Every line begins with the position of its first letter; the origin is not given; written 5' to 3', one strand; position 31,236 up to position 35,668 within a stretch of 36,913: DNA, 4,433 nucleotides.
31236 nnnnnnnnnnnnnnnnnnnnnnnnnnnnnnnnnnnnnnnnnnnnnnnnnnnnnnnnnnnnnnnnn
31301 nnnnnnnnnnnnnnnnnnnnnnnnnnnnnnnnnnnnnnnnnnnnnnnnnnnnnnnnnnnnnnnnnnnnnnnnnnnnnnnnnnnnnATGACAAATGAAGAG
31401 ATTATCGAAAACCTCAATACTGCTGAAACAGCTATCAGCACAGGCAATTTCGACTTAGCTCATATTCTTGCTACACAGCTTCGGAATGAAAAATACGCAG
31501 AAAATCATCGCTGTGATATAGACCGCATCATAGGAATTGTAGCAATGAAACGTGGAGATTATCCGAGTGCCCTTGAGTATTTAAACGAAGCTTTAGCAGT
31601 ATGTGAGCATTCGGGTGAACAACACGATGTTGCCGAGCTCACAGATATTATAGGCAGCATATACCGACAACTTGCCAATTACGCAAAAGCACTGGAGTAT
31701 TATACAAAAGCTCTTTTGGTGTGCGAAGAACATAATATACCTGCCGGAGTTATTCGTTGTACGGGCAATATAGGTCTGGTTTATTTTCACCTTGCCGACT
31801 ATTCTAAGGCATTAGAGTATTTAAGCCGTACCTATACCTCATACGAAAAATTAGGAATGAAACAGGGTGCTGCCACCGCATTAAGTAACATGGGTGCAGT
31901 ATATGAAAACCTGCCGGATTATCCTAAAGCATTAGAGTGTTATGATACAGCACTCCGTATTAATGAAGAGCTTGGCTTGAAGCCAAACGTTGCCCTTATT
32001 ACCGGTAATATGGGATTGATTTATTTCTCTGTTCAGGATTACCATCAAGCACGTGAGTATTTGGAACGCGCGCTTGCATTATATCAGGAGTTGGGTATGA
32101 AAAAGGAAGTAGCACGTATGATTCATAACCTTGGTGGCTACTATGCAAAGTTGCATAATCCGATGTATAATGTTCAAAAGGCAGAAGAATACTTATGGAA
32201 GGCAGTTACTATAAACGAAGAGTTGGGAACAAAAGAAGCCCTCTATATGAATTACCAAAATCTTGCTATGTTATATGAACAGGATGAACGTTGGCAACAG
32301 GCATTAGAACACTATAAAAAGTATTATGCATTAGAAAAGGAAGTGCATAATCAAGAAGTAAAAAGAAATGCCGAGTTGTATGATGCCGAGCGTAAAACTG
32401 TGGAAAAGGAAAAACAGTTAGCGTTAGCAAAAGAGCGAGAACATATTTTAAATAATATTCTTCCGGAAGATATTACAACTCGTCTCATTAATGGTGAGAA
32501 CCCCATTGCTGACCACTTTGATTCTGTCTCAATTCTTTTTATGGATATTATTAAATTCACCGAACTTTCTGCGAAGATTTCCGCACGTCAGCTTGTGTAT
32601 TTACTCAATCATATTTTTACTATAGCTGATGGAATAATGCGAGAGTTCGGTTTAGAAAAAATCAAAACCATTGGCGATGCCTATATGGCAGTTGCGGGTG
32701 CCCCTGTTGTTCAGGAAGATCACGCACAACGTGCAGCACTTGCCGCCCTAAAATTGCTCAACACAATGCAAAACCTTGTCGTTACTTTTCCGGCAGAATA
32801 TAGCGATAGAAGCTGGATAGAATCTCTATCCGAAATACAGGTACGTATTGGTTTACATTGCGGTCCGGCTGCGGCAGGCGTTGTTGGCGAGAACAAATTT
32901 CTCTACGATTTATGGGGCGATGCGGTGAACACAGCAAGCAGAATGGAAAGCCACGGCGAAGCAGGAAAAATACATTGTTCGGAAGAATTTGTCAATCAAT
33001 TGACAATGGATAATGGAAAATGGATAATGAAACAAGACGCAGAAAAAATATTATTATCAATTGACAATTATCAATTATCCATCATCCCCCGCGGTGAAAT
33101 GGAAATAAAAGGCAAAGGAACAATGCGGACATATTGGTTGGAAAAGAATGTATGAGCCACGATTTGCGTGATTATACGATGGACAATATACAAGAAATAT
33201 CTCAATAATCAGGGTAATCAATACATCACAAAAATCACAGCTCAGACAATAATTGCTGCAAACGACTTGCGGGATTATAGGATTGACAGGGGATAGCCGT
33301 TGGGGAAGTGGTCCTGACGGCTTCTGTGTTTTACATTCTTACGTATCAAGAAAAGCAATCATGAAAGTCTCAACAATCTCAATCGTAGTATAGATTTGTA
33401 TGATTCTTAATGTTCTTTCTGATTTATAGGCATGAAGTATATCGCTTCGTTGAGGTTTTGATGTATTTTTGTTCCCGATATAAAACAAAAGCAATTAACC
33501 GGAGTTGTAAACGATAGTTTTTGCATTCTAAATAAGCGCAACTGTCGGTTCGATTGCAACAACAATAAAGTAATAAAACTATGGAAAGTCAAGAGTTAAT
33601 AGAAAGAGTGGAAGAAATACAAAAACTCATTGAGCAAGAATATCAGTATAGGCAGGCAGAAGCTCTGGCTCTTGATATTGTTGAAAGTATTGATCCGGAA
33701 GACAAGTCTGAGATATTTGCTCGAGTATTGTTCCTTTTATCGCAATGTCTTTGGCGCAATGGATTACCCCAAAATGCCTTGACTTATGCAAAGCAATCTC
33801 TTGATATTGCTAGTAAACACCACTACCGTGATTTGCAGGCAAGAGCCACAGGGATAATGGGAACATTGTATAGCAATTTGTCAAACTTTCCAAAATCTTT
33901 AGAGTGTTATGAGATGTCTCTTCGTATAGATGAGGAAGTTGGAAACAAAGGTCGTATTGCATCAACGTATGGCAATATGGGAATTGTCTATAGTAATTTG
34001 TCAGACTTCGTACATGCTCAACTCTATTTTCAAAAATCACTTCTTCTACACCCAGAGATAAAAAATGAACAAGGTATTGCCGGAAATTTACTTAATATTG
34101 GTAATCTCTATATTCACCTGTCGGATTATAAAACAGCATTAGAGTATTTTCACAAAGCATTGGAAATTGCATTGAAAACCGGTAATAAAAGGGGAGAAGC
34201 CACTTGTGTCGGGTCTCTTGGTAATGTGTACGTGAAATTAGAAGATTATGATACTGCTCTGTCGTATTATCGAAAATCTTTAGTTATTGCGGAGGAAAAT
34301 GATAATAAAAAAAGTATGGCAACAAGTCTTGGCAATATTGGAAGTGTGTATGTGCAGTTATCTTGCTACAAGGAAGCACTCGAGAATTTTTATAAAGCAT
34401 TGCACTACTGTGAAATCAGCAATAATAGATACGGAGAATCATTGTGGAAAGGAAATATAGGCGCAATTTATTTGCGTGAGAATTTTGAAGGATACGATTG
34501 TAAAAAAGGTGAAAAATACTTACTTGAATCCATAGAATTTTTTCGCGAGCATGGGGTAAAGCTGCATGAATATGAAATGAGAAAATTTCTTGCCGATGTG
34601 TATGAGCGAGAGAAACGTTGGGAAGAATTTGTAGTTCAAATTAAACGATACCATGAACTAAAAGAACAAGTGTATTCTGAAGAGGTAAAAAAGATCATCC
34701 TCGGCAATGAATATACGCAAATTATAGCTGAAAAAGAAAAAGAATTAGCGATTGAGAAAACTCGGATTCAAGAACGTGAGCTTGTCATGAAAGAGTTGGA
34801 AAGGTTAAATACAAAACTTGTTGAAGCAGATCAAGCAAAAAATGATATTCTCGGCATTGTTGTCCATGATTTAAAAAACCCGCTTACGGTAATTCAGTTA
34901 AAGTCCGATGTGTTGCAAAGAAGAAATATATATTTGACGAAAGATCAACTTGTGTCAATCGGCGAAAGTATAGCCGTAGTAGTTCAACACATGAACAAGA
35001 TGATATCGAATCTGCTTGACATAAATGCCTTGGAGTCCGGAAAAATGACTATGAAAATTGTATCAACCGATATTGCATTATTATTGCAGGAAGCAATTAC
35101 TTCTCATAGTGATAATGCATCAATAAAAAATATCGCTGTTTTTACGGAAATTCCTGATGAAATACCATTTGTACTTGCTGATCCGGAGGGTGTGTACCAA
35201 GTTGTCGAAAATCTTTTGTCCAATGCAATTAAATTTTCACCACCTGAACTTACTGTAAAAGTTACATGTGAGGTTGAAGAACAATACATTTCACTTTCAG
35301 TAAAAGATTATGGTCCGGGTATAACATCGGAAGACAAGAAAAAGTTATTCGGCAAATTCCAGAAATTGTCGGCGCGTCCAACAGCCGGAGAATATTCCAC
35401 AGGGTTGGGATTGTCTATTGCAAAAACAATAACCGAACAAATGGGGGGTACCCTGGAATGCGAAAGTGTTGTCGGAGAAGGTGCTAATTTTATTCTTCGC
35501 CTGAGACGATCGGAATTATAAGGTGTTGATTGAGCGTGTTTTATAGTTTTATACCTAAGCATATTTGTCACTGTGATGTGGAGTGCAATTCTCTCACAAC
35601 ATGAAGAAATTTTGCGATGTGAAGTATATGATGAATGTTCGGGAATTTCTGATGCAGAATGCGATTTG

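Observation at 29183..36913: Tandem array of one TPR sensor scaffold fused to alternative output modules (two cyclases, one histidine kinase, one unknown) with two decayed copies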

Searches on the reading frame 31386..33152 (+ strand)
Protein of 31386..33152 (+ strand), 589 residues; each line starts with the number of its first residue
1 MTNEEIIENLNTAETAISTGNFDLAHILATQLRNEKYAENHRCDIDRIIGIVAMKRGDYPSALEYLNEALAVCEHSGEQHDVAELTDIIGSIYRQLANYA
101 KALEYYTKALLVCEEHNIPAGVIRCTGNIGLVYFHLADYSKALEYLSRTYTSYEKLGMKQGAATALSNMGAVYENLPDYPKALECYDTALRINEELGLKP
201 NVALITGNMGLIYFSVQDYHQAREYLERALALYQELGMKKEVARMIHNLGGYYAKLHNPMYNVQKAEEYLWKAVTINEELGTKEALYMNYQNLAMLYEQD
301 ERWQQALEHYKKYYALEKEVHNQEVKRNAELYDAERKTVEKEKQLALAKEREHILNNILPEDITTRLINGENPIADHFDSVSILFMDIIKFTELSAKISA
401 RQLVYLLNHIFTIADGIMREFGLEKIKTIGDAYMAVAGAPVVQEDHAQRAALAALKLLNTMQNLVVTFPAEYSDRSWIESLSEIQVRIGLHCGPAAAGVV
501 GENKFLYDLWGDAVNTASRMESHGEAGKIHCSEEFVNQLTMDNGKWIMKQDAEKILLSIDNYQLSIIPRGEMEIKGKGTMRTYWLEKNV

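Call 8: search_protein_families(library=pfam, proteins=[window:31386-33152:+], max_evalue=0.01)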
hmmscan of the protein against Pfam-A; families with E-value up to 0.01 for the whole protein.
window:31386-33152:+ (589 aa): 17 families
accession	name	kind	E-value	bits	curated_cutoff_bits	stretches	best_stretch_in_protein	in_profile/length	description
PF00211.25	Guanylate_cyc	-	5.7e-52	176.4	21.9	1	376-586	4-182/183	Adenylate and Guanylate cyclase catalytic domain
PF13424.12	TPR_12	-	1.9e-43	147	30.1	5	162-235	2-77/77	Tetratricopeptide repeat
PF00515.34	TPR_1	-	3.6e-31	106.1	27.8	3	163-195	1-33/34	Tetratricopeptide repeat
PF07719.23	TPR_2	-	1.4e-25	87.7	27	3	163-195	1-33/34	Tetratricopeptide repeat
PF13374.12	TPR_10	-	1.1e-20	73.4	27.5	1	205-236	4-35/42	Tetratricopeptide repeat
PF13176.12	TPR_7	-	6e-17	60.7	27.9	1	89-113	5-29/36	Tetratricopeptide repeat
PF13181.12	TPR_8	-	3.2e-15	55.3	25.7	2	89-113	7-31/34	Tetratricopeptide repeat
PF13371.12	TPR_9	-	1.6e-14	54.1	35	1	171-235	3-61/73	Tetratricopeptide repeat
PF13428.12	TPR_14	-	9.2e-14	51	23.5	0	210-234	8-32/44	Tetratricopeptide repeat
PF17874.7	TPR_MalT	-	3.1e-11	43.6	45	2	163-316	40-190/336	MalT-like TPR region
PF14938.12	SNAP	-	3.3e-11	43.6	25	2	53-145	84-177/282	Soluble NSF attachment protein, SNAP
PF13432.12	TPR_16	-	3.1e-09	37.6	32.7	0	50-110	4-58/65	Tetratricopeptide repeat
PF24885.1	TPR_NPHP3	-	3.6e-06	27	100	1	214-339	110-234/239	Nephrocystin-3 TPR domain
PF13174.12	TPR_6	-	7.2e-06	26.8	26.3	0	209-233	6-30/33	Tetratricopeptide repeat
PF10602.15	RPN7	-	1.4e-05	25.3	29.6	1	140-245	13-115/174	26S proteasome subunit RPN7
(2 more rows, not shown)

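Call 9: search_protein_families(library=ncbifam, proteins=[window:31386-33152:+], max_evalue=0.01)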
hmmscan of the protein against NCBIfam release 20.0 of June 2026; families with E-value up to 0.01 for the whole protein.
window:31386-33152:+ (589 aa): 14 families
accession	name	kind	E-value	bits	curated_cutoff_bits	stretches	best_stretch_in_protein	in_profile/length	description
NF053520.1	HK_Porph_FimS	equivalog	2.7e-18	65.6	600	2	127-354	128-351/618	sensor histidine kinase FimS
NF041717.1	HaaA_phane_TPR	equivalog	2.8e-16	58.8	1125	1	49-319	558-824/882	cyclophane-containing RiPP biosynthesis TPR protein HaaT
NF040959.1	MamA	equivalog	6.9e-14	51.8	200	2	135-317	49-203/204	magnetosome protein MamA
NF002725.1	PRK02603.1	equivalog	3.3e-13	50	143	3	50-133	42-116/173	photosystem I assembly protein Ycf3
NF040586.1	FxSxx_TPR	equivalog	3.8e-13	48.8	300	1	25-313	369-666/830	FxSxx-COOH system tetratricopeptide repeat protein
NF053617.1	SARPRegAfsRStmc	equivalog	3.3e-10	38.6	1430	1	27-318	678-974/986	SARP-family global regulator AfsR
NF053779.1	BT3442_fam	equivalog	3.6e-07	29.3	940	2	146-319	85-254/563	BT3442 family protein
TIGR03903.1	TOMM_kin_cyc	equivalog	8e-07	27.3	705.75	1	403-539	314-436/1267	TOMM system kinase/cyclase fusion protein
NF053720.1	NsdA_fam_reg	subfamily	3.5e-06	26.8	75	0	47-110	205-268/432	NsdA family TPR-like regulatory protein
NF008757.0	PRK11788.1-5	equivalog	0.0019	17.4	363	0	146-232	123-209/388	lipopolysaccharide assembly protein LapB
NF047507.1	TPR_BatC_Lepto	exception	0.0025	17.3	175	0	130-195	65-128/214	TPR repeat-containing protein BatC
TIGR00540.1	TPR_hemY_coli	hypoth_equivalog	0.0058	15.4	142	0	196-246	319-369/385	heme biosynthesis-associated TPR protein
NF058673.1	LipAdnlyCyLipJMY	equivalog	0.0086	14.8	800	0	382-449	297-364/449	bifunctional lipase/adenylate cyclase LipJ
NF033161.1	lipo_LipL41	equivalog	0.0097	14.9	400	0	162-194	301-333/358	lipoprotein LipL41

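Call 55: search_protein_families(library=padloc, proteins=[window:31386-33152:+], max_evalue=0.001)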
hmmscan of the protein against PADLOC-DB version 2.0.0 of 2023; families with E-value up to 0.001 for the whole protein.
window:31386-33152:+ (589 aa): 6 families
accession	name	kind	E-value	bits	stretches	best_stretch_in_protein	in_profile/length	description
PDLC01169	TPR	-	3.8e-16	57.2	2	125-244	111-229/252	TPR repeats containing protein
PDLC00734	PycC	-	5.3e-15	53.4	1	337-545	142-349/374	Pycsar cyclase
PDLC02369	PycC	-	1.4e-06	26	1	370-542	36-194/248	-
PDLC02370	PycC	-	1.5e-06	25.9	1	383-494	84-189/340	-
PDLC00764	PycC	-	6.3e-06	23.4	1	381-494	95-204/449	Pycsar cyclase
PDLC02367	PycC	-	0.00025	18.5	1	359-541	27-194/226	-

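Call 57: predict_structure(alignment_id=A2)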
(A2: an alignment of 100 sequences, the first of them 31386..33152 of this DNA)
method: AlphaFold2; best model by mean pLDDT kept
length: 589 residues; sequences in the alignment: 100
mean_pLDDT: 91.3   pTM: 0.66
mean pLDDT of the five models: 91.3, 90.8, 90.8, 89.5, 89.4
residues with pLDDT >= 90: 400; 70-90: 182; 50-70: 7; < 50: 0
segments of 3 or more residues with pLDDT < 50: none
pLDDT, mean of each block of 10 residues (from residue 1): 92 95 95 88 95 91 93 87 95 90 97 95 97 97 98 96 98 97 98 97 98 96 98 97 98 94 97 97 95 97 97 95 81 75 74 82 85 90 95 88 91 95 89 94 94 95 88 79 88 92 81 88 90 92 70 80 86 87 87
secondary structure, 60 per line:
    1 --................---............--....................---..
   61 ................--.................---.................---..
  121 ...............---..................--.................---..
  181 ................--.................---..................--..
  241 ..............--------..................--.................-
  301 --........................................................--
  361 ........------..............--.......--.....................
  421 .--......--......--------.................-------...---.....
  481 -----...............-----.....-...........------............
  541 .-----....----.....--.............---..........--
elements in order: H3-18 H22-33 H36-55 H59-76 H79-95 H99-115 H119-135 H139-156 H159-175 H179-196 H199-215 H219-236 H239-254 H263-280 H283-299 H303-358 H361-368 E375-388 H391-397 H400-421 E424-429 E432-437 H446-462 H476-480 E486-500 E506-510 H512-522 E529-532 H533-541 E547-550 E555-559 E562-574 E578-587
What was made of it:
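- On Class III nucleotidyl cyclase (Pfam PF00211): The AF2 model shows a long helix at 303-358 and a short helix at 361-368 before the core (call 57).
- The AF2 model of B (pLDDT 91.3) has 15 TPR helices, one helix spanning 303-358 that starts at the RW box, a short helix at 361-368, then the cyclase (call 57).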

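Call 69: fold_search(model_id=the predicted structure, library=pdb)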
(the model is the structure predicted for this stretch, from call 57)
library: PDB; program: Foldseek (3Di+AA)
matches with E <= 10: 1650; with E <= 0.001: 666
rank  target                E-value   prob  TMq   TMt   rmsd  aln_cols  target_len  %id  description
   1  5o5k_A                3.1e-19  1.00  0.34  0.90   2.8       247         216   36  X-ray structure of a bacterial adenylyl cyclase soluble domain (released 2017-11-01)
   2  5o5l_A                4.6e-19  1.00  0.35  0.88   3.0       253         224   35  X-ray structure of a bacterial adenylyl cyclase soluble domain, solved at cryogenic temperature (released 2017-11-01)
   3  9bcs_A                1.1e-18  1.00  0.36  0.40   6.3       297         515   35  Intracellular domain of GC-A bound to ANP (released 2024-11-27)
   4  5oyh_D                3.9e-18  1.00  0.29  0.90   2.7       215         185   36  crystal structure of the catalytic core of a rhodopsin-guanylyl cyclase with converted specificity in complex with ATP (released 2018-06-06)
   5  5oyh_A                4.8e-18  1.00  0.29  0.90   2.7       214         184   36  crystal structure of the catalytic core of a rhodopsin-guanylyl cyclase with converted specificity in complex with ATP (released 2018-06-06)
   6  9bcs_B                7.8e-18  1.00  0.34  0.38  10.7       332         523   32  Intracellular domain of GC-A bound to ANP (released 2024-11-27)
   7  5oyh_B                1.1e-17  1.00  0.29  0.90   2.7       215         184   36  crystal structure of the catalytic core of a rhodopsin-guanylyl cyclase with converted specificity in complex with ATP (released 2018-06-06)
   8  5oyh_E                1.2e-17  1.00  0.29  0.91   2.7       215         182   36  crystal structure of the catalytic core of a rhodopsin-guanylyl cyclase with converted specificity in complex with ATP (released 2018-06-06)
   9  5oyh_K                1.2e-17  1.00  0.29  0.90   2.7       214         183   36  crystal structure of the catalytic core of a rhodopsin-guanylyl cyclase with converted specificity in complex with ATP (released 2018-06-06)
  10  9bcv_B                1.6e-17  1.00  0.32  0.84   3.6       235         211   40  Cyclase domain of GC-A bound to ANP (released 2024-11-27)
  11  5oyh_M                3.7e-17  1.00  0.29  0.90   2.7       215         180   35  crystal structure of the catalytic core of a rhodopsin-guanylyl cyclase with converted specificity in complex with ATP (released 2018-06-06)
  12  9bcv_A                4.1e-17  1.00  0.33  0.85   3.5       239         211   40  Cyclase domain of GC-A bound to ANP (released 2024-11-27)
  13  7yzk_A                4.1e-17  1.00  0.34  0.51  15.3       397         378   25  Structure of Mycobacterium tuberculosis adenylyl cyclase Rv1625c / Cya (released 2022-08-31)
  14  6sir_A                4.5e-17  1.00  0.29  0.92   2.7       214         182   34  Crystal structure of the guanylate cyclase domain of RhGC from Catenaria anguillulae in complex with GTP (released 2019-12-18)
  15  5oyh_O                1.4e-16  1.00  0.29  0.91   2.7       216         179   35  crystal structure of the catalytic core of a rhodopsin-guanylyl cyclase with converted specificity in complex with ATP (released 2018-06-06)
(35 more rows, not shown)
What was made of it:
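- Foldseek matches the cyclase to 5o5k (TM 0.90) and the TPR to LGN/Pins peptide-binding domains (TM up to 0.83) (call 69).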

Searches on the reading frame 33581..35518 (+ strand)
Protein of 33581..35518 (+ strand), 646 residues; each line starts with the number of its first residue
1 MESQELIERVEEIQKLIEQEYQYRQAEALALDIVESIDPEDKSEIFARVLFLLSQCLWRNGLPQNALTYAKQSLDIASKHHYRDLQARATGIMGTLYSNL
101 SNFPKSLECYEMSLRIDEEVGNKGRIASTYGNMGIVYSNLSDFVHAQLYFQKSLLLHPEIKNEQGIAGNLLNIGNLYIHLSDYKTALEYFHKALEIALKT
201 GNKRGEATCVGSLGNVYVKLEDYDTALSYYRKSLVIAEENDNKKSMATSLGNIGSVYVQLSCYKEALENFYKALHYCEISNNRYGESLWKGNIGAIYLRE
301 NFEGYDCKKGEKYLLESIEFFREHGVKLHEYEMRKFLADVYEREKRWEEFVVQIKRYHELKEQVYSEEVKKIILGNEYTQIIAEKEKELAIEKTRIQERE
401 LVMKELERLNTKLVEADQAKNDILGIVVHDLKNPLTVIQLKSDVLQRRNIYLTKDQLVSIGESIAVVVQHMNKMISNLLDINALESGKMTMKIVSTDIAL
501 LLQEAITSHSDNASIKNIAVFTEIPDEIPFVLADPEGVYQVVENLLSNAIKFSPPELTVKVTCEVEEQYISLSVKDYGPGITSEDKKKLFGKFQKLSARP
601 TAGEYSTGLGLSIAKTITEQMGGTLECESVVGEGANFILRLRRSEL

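Call 8: search_protein_families(library=pfam, proteins=[window:33581-35518:+], max_evalue=0.01)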
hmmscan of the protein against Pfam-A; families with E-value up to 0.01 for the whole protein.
window:33581-35518:+ (646 aa): 19 families
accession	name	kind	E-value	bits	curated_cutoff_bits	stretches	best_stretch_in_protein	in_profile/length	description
PF13424.12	TPR_12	-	1.1e-36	125.3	30.1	3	170-238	6-76/77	Tetratricopeptide repeat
PF00515.34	TPR_1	-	1.4e-30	104.3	27.8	5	170-196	4-30/34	Tetratricopeptide repeat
PF02518.31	HATPase_c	-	7.9e-26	91.1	26.4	1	534-643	2-109/111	Histidine kinase-, DNA gyrase B-, and HSP90-like ATPase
PF07719.23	TPR_2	-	6.3e-24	82.5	27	2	170-197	4-31/34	Tetratricopeptide repeat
PF13181.12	TPR_8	-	7.7e-20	69.7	25.7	2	170-197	4-31/34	Tetratricopeptide repeat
PF13176.12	TPR_7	-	4.1e-19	67.4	27.9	2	211-242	3-34/36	Tetratricopeptide repeat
PF13374.12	TPR_10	-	1.2e-15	57.4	27.5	0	207-239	2-34/42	Tetratricopeptide repeat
PF00512.31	HisKA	-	2.8e-09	37.3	26.9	1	419-487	1-66/66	His Kinase A (phospho-acceptor) domain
PF14938.12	SNAP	-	2.9e-08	34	25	2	149-300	57-202/282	Soluble NSF attachment protein, SNAP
PF13432.12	TPR_16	-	5.4e-07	30.4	32.7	0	46-78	30-62/65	Tetratricopeptide repeat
PF24885.1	TPR_NPHP3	-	3.4e-06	27.1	100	1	120-246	92-222/239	Nephrocystin-3 TPR domain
PF17874.7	TPR_MalT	-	2.4e-05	24.2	45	1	127-250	40-165/336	MalT-like TPR region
PF13414.12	TPR_11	-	9.1e-05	22.5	26.8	0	214-240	1-27/42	TPR repeat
PF13428.12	TPR_14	-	0.00014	22.6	23.5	0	213-236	7-30/44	Tetratricopeptide repeat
PF13371.12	TPR_9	-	0.00038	20.8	35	0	214-278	2-60/73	Tetratricopeptide repeat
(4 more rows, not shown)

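Call 9: search_protein_families(library=ncbifam, proteins=[window:33581-35518:+], max_evalue=0.01)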
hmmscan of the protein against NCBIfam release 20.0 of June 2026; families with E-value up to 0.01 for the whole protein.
window:33581-35518:+ (646 aa): 90 families (the best 25 are shown)
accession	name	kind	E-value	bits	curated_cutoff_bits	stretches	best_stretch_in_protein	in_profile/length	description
NF053520.1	HK_Porph_FimS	equivalog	5.9e-53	180.1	600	2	163-641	120-615/618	sensor histidine kinase FimS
NF006800.0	PRK09303.1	equivalog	1.3e-38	133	342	1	383-639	122-373/383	histidine kinase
TIGR02966.1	phoR_proteo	equivalog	1.6e-36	126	334.2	1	348-640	48-332/333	phosphate regulon sensor histidine kinase PhoR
NF047874.1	MASE3_PAS_HK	subfamily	2e-36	126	560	1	333-643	310-625/655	MASE3 domain-containing sensor histidine kinase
NF046044.1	PnpS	equivalog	1.8e-35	122.7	400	1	326-641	77-389/390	two-component system histidine kinase PnpS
NF008312.0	PRK11100.1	equivalog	5.7e-35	121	356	1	375-643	213-474/477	two-component system sensor histidine kinase CreC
NF047465.1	hybrid_HK_LvrA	exception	2.7e-32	111.7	1200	1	379-640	164-419/819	hybrid histidine kinase/response regulator LvrA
NF033092.0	HK_WalK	equivalog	5e-32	111.2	725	1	412-641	364-592/594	cell wall metabolism sensor histidine kinase WalK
NF011874.0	PRK15347.1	equivalog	6.7e-31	107.1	852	1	395-641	376-612/921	two component system sensor kinase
TIGR02956.1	TMAO_torS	equivalog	2.1e-30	105.6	676.5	1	379-641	426-680/967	TMAO reductase system sensor histidine kinase/response regulator TorS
NF040691.1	MtrAB_MtrB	equivalog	9.2e-30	104.1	450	1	423-643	274-492/507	MtrAB system histidine kinase MtrB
NF041832.1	near_NosP_CTERM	subfamily_domain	1.1e-29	103.7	400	1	415-641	2-223/370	NahK/ErcS family hybrid sensor histidine kinase/response regulator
NF038297.2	hybrid_HK_HrmK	equivalog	1.5e-28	99.8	725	1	376-641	191-455/607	hybrid histidine kinase/response regulator HrmK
NF041880.1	EPS_EpsF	equivalog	1.3e-27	96.4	900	1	413-635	267-485/492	response regulator EpsF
NF041735.1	hist_kin_RppB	equivalog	3.5e-27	95.3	400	1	428-641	224-437/438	two-component system sensor histidine kinase RppB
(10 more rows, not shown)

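Call 10: find_encoding_contigs(protein=window:33581-35518:+, flank=10000, max_places=6)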
Protein window:33581-35518:+ (646 aa): no gene with exactly this product is on record in the collection.
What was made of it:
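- Tried and rejected: Exact-protein look-up of C found nothing (call 10).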

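Call 55: search_protein_families(library=padloc, proteins=[window:33581-35518:+], max_evalue=0.001)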
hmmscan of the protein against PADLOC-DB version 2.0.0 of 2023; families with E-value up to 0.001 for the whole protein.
window:33581-35518:+ (646 aa): 3 families
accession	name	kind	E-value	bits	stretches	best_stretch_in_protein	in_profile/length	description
PDLC01169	TPR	-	1.5e-27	94.6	2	172-279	114-220/252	TPR repeats containing protein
PDLC01171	TPR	-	0.00022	18.3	0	134-276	148-282/504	TPR repeats containing protein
PDLC01078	C3a156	-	0.00081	17.1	0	173-280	91-187/268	oxidoreductase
